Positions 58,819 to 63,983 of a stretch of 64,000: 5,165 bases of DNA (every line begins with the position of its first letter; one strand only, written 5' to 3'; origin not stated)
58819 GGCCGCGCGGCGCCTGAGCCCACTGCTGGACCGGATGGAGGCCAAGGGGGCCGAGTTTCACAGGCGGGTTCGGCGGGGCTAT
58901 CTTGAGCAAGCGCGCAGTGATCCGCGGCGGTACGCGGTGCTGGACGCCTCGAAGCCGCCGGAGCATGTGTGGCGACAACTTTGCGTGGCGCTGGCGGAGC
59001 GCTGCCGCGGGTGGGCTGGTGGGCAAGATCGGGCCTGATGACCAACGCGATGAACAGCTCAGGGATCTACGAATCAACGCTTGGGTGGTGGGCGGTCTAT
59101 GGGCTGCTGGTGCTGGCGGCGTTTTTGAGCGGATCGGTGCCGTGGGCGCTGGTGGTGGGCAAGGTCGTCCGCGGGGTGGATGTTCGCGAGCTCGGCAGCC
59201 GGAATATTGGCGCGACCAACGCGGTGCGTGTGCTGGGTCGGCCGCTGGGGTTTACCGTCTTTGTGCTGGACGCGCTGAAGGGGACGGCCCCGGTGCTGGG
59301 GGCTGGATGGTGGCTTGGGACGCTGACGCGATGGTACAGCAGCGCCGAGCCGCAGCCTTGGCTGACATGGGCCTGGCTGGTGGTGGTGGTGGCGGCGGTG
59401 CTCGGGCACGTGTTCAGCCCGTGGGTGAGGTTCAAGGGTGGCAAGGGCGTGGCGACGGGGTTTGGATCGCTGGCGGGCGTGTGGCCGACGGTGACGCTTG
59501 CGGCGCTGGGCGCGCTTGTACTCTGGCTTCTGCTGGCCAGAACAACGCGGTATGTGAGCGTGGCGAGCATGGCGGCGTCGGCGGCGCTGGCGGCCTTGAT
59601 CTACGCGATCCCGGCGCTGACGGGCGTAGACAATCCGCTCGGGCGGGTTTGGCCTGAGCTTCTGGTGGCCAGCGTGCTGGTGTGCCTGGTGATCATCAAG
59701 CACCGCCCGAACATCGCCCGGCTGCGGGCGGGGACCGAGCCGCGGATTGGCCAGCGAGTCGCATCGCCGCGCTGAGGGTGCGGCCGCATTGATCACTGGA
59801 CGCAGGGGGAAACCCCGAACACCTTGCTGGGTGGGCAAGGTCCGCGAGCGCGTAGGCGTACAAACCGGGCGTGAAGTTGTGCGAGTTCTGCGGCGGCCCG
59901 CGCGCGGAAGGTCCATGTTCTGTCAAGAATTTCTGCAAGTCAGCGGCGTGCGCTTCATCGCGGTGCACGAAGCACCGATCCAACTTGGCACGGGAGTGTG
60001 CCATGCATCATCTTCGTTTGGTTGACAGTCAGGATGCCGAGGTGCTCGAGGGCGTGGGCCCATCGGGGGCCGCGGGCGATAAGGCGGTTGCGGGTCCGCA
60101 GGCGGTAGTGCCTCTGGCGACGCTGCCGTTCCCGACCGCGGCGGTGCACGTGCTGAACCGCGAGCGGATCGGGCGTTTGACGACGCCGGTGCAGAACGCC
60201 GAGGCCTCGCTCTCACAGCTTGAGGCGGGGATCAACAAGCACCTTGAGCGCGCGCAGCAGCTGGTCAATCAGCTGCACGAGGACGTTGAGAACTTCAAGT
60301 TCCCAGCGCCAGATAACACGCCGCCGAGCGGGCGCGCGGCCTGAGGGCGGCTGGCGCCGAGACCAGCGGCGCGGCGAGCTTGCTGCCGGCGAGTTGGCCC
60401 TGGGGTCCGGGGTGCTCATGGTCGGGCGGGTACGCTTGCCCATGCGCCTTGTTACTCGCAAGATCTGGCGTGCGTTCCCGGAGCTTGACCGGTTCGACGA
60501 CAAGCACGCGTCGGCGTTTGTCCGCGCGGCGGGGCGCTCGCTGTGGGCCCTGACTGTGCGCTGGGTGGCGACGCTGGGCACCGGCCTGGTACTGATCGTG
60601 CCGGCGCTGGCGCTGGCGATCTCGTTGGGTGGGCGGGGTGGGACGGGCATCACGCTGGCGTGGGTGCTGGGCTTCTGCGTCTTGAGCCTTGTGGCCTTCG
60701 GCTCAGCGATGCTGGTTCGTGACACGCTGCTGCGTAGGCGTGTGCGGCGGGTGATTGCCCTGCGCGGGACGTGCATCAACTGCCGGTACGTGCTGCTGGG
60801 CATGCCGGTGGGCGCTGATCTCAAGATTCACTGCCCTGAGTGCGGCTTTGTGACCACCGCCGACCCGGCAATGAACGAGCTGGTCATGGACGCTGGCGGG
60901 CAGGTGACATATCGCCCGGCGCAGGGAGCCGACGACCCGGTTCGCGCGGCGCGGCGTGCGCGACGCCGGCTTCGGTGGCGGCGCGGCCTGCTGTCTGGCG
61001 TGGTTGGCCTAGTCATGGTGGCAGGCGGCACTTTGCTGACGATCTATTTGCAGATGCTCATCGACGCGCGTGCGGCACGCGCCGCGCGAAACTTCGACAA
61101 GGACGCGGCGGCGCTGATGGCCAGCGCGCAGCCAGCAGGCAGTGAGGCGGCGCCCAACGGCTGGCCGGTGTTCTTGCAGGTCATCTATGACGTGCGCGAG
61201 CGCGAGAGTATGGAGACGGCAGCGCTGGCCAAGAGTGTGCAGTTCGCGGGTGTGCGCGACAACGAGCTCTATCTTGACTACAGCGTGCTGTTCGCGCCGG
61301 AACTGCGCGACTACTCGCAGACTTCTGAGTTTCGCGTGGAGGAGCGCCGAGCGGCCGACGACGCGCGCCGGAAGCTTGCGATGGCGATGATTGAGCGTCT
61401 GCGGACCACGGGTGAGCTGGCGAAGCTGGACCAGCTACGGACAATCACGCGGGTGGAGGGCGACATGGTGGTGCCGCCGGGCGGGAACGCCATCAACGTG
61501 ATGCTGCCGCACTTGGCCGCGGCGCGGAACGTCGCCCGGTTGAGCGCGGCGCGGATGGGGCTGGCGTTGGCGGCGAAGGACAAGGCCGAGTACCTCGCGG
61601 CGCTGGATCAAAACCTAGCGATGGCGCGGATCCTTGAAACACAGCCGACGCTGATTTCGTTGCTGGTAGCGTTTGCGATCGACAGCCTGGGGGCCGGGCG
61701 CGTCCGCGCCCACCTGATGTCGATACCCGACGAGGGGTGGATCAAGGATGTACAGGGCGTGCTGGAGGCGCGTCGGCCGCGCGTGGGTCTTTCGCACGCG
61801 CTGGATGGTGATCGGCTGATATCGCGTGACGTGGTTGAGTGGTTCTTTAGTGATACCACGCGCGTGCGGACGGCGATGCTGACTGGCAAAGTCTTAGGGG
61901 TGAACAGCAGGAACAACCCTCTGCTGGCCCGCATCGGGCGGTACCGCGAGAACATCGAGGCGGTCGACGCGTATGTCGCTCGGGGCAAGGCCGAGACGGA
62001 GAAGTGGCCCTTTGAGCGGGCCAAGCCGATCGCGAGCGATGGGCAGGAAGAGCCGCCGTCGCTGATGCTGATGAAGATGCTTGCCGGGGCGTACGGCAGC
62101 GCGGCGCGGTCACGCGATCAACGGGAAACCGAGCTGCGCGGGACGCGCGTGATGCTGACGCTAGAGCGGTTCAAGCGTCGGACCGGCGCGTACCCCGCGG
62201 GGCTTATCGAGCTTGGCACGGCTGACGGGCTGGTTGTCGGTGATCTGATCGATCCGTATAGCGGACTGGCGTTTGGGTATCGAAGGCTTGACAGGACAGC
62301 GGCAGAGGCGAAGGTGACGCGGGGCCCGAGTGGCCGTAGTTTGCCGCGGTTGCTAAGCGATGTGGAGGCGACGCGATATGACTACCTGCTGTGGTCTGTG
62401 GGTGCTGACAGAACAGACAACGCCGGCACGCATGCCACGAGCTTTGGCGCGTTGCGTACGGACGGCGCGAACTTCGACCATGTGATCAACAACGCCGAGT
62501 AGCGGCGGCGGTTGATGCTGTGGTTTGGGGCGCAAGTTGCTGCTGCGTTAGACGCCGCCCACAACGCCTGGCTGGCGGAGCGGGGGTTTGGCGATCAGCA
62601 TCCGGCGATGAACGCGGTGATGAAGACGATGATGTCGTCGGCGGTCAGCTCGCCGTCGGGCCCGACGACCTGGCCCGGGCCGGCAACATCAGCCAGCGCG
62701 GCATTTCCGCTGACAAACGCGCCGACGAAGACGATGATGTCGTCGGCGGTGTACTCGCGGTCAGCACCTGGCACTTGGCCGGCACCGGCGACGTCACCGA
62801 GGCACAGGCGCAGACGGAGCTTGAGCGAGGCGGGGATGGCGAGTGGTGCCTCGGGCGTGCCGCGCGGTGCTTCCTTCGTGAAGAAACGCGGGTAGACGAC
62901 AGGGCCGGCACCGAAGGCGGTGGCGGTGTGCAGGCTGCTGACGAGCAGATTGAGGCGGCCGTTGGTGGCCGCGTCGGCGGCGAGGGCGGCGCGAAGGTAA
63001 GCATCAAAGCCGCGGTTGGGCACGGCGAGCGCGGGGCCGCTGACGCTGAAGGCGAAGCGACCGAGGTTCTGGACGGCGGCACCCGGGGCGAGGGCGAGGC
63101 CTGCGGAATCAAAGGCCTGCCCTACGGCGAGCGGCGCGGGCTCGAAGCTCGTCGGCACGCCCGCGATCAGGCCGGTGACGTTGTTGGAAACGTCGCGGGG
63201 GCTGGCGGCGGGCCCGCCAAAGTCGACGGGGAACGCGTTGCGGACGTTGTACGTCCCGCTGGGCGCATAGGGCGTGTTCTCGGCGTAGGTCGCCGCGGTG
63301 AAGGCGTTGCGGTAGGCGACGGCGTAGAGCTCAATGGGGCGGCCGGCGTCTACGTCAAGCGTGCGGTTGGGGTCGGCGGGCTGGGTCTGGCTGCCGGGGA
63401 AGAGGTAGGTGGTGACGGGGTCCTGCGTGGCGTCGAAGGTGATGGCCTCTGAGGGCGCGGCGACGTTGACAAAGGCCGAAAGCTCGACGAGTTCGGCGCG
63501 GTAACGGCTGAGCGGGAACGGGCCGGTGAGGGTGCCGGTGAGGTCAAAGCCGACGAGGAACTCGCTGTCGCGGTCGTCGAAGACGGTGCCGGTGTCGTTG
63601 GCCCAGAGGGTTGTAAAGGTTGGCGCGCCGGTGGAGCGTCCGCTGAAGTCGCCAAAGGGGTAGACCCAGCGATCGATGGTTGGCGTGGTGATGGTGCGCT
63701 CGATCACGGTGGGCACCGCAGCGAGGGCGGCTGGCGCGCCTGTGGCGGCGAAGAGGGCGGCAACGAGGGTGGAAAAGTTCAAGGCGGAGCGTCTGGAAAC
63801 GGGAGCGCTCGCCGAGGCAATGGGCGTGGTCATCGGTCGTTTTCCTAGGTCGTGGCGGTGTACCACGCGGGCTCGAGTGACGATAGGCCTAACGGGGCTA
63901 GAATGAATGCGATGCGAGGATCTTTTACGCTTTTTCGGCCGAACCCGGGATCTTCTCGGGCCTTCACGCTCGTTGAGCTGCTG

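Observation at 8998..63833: Seven secreted proteins share one C-terminal twin-repeat Cys...Gly-Cys module (dockerin / EF-hand-like anchoring system)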

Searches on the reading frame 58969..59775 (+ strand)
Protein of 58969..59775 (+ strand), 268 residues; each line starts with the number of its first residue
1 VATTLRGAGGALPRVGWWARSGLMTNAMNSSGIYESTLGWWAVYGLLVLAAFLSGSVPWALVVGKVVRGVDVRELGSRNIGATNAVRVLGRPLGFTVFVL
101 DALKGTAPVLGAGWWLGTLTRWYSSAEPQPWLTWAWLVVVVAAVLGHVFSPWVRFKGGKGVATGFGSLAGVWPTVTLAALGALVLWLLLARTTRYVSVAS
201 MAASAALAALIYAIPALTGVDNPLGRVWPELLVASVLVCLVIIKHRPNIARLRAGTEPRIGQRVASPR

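Call 38: search_protein_families(library=ncbifam, proteins=[window:58969-59775:+], max_evalue=0.01)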
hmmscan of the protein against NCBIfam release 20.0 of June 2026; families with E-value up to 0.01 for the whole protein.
window:58969-59775:+ (268 aa): 8 families
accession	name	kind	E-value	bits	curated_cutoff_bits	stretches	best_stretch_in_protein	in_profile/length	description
TIGR00023.1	TIGR00023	equivalog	8.3e-49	166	137.2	1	46-262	7-195/196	glycerol-3-phosphate 1-O-acyltransferase PlsY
NF010976.0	PRK14399.1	equivalog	1.2e-22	81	419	1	49-221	16-176/258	membrane protein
NF010993.0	PRK14417.1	equivalog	2.9e-18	66.3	249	1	43-198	4-145/232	membrane protein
NF010992.0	PRK14416.1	equivalog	4e-15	56.4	222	1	48-208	3-152/207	membrane protein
NF010990.0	PRK14414.1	equivalog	6.4e-15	55.4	261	1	47-195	10-144/210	glycerol-3-phosphate acyltransferase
NF001254.0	PRK00220.2-1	equivalog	5.8e-12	46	199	1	46-212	8-159/182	glycerol-3-phosphate 1-O-acyltransferase PlsY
NF010987.0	PRK14411.1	equivalog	8.1e-07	29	243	1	48-186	7-132/204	membrane protein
NF010978.0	PRK14401.1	equivalog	8.1e-06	25.7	163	1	46-194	4-138/187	membrane protein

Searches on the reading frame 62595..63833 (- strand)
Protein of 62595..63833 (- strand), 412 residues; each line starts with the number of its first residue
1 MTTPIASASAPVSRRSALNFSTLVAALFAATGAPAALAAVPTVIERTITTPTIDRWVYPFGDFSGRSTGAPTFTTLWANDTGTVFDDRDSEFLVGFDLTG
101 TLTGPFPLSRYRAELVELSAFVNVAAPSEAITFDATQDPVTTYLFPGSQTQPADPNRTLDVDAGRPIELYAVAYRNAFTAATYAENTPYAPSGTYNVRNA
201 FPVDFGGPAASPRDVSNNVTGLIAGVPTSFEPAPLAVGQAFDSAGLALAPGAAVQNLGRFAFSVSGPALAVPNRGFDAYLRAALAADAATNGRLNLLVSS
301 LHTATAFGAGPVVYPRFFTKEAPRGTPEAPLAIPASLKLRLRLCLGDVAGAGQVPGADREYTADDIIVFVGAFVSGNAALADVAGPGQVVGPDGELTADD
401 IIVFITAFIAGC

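Call 4: search_protein_families(library=ncbifam, proteins=[window:62595-63833:-], max_evalue=0.01)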
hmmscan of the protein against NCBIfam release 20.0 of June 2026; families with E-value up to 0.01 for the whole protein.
window:62595-63833:- (412 aa): 1 family
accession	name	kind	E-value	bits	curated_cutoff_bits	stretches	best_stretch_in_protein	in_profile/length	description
NF041540.1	dockerin_GC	domain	2.9e-16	59.6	29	1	344-412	1-67/67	GC-type dockerin domain-anchored protein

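Call 5: search_protein_families(library=pfam, proteins=[window:62595-63833:-], max_evalue=0.1)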
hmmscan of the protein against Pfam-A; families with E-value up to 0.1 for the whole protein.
window:62595-63833:- (412 aa): 0 families
